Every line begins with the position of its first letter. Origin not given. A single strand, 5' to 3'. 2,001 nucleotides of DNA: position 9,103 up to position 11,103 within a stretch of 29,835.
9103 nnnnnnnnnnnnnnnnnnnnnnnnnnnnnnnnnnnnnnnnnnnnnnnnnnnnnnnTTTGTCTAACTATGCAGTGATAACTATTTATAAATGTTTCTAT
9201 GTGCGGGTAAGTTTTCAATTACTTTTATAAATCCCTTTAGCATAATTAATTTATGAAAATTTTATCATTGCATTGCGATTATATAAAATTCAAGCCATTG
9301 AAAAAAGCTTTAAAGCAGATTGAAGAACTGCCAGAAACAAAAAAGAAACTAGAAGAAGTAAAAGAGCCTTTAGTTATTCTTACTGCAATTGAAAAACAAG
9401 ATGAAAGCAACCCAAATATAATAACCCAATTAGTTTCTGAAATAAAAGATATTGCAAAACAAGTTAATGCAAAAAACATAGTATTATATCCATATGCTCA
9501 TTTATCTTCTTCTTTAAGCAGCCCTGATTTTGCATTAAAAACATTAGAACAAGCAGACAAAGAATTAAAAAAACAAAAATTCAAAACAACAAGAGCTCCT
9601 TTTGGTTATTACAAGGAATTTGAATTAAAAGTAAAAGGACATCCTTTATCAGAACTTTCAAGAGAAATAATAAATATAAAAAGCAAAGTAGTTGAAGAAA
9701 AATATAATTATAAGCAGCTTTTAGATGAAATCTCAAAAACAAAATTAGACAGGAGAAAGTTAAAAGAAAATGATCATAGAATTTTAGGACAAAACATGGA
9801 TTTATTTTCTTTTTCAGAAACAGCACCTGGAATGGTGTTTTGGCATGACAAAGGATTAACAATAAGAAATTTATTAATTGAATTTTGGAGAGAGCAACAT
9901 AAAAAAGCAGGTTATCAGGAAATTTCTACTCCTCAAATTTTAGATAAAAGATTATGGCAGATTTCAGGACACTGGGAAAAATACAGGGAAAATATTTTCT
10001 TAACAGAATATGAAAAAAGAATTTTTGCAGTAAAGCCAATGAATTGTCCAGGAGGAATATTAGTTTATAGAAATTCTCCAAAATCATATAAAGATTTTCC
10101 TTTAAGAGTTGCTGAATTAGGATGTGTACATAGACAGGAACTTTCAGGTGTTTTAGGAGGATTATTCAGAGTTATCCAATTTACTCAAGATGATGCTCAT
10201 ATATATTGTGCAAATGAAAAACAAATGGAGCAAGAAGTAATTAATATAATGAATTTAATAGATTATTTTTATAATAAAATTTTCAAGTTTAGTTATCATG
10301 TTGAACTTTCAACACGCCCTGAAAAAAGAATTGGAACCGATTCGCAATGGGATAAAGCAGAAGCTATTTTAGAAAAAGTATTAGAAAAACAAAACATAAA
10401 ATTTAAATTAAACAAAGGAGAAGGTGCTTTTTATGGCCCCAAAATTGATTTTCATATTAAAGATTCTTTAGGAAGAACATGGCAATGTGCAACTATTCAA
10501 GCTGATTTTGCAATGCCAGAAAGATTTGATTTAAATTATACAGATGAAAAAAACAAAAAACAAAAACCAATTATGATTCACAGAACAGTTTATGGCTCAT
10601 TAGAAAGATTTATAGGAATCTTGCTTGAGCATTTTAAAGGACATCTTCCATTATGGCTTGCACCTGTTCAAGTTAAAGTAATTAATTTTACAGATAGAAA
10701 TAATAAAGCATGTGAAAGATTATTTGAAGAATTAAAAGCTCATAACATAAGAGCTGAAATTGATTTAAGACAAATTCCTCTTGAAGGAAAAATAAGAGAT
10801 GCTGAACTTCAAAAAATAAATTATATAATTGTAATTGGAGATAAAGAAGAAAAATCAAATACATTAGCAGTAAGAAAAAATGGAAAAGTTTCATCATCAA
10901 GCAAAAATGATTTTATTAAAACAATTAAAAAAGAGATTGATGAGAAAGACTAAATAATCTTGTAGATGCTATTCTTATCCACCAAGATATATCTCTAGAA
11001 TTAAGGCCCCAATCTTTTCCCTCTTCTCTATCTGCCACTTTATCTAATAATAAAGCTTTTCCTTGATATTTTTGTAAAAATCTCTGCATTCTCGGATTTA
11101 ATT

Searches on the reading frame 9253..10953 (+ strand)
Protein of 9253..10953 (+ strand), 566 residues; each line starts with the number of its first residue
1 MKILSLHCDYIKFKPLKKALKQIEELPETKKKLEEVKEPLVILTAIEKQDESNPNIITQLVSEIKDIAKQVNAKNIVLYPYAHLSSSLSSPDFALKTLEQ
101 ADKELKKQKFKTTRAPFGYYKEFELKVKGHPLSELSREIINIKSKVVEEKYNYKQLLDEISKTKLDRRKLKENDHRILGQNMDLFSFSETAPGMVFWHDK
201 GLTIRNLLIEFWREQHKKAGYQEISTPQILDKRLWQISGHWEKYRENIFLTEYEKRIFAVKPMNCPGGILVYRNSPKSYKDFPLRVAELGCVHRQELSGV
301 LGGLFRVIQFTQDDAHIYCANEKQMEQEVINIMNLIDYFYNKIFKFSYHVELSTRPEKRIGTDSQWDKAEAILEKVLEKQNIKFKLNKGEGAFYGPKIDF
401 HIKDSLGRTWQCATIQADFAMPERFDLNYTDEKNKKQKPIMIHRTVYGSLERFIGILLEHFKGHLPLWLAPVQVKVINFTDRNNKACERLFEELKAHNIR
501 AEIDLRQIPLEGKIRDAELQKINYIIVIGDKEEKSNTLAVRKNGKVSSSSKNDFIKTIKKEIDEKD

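Call 6: search_protein_families(library=pfam, proteins=[window:9253-10953:+], max_evalue=0.01)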
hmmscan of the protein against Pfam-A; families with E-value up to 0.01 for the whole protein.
window:9253-10953:+ (566 aa): 3 families
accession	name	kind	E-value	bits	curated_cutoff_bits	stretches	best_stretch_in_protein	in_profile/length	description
PF08915.16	tRNA-Thr_ED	-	3.6e-48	163.6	30.2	1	1-139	1-137/137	Archaea-specific editing domain of threonyl-tRNA synthetase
PF00587.30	tRNA-synt_2b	-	1.8e-44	152.4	29.3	1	253-461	5-179/179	tRNA synthetase class II core domain (G, H, P, S and T)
PF03129.25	HGTP_anticodon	-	1e-15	58.1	21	1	473-560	1-93/94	Anticodon binding domain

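Call 7: search_protein_families(library=ncbifam, proteins=[window:9253-10953:+], max_evalue=0.01)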
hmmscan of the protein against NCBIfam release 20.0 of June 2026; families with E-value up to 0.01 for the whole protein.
window:9253-10953:+ (566 aa): 13 families
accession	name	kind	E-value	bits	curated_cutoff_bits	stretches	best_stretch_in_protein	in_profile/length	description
TIGR00418.1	thrS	equivalog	4.9e-165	550.6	383.65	1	26-561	8-564/565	threonine--tRNA ligase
NF003068.0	PRK03991.1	equivalog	4.2e-113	378.8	484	2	143-564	169-594/613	threonine--tRNA ligase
NF011500.0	PRK14938.1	equivalog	2.4e-44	151.9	362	2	1-141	1-135/387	Ser-tRNA(Thr) hydrolase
TIGR00408.1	proS_fam_I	equivalog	8.9e-20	71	437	2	387-563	198-382/475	proline--tRNA ligase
NF006625.0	PRK09194.1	equivalog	2e-19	69.9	558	2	190-332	35-177/559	proline--tRNA ligase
NF008979.1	PRK12325.1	exception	2.5e-16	59.6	550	2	190-345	35-186/437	proline--tRNA ligase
TIGR00409.1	proS_fam_II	equivalog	2.4e-15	56.5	306.7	2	212-345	57-186/568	proline--tRNA ligase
TIGR00442.1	hisS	equivalog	9.8e-11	41.2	286.75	2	470-542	323-395/406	histidine--tRNA ligase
NF003211.1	PRK04173.1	equivalog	7.6e-09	34.9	312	2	280-410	186-284/454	glycine--tRNA ligase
TIGR00389.1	glyS_dimeric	equivalog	2.2e-07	29.8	243.3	0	199-258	34-94/565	glycine--tRNA ligase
TIGR00414.1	serS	equivalog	7.6e-07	28.5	301.65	1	37-326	26-298/418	serine--tRNA ligase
NF008380.0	PRK11175.1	equivalog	0.0042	16.1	227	1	42-131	156-250/313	universal stress protein UspE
NF009085.0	PRK12420.1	equivalog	0.0085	15.5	540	0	483-542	348-408/426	histidine--tRNA ligase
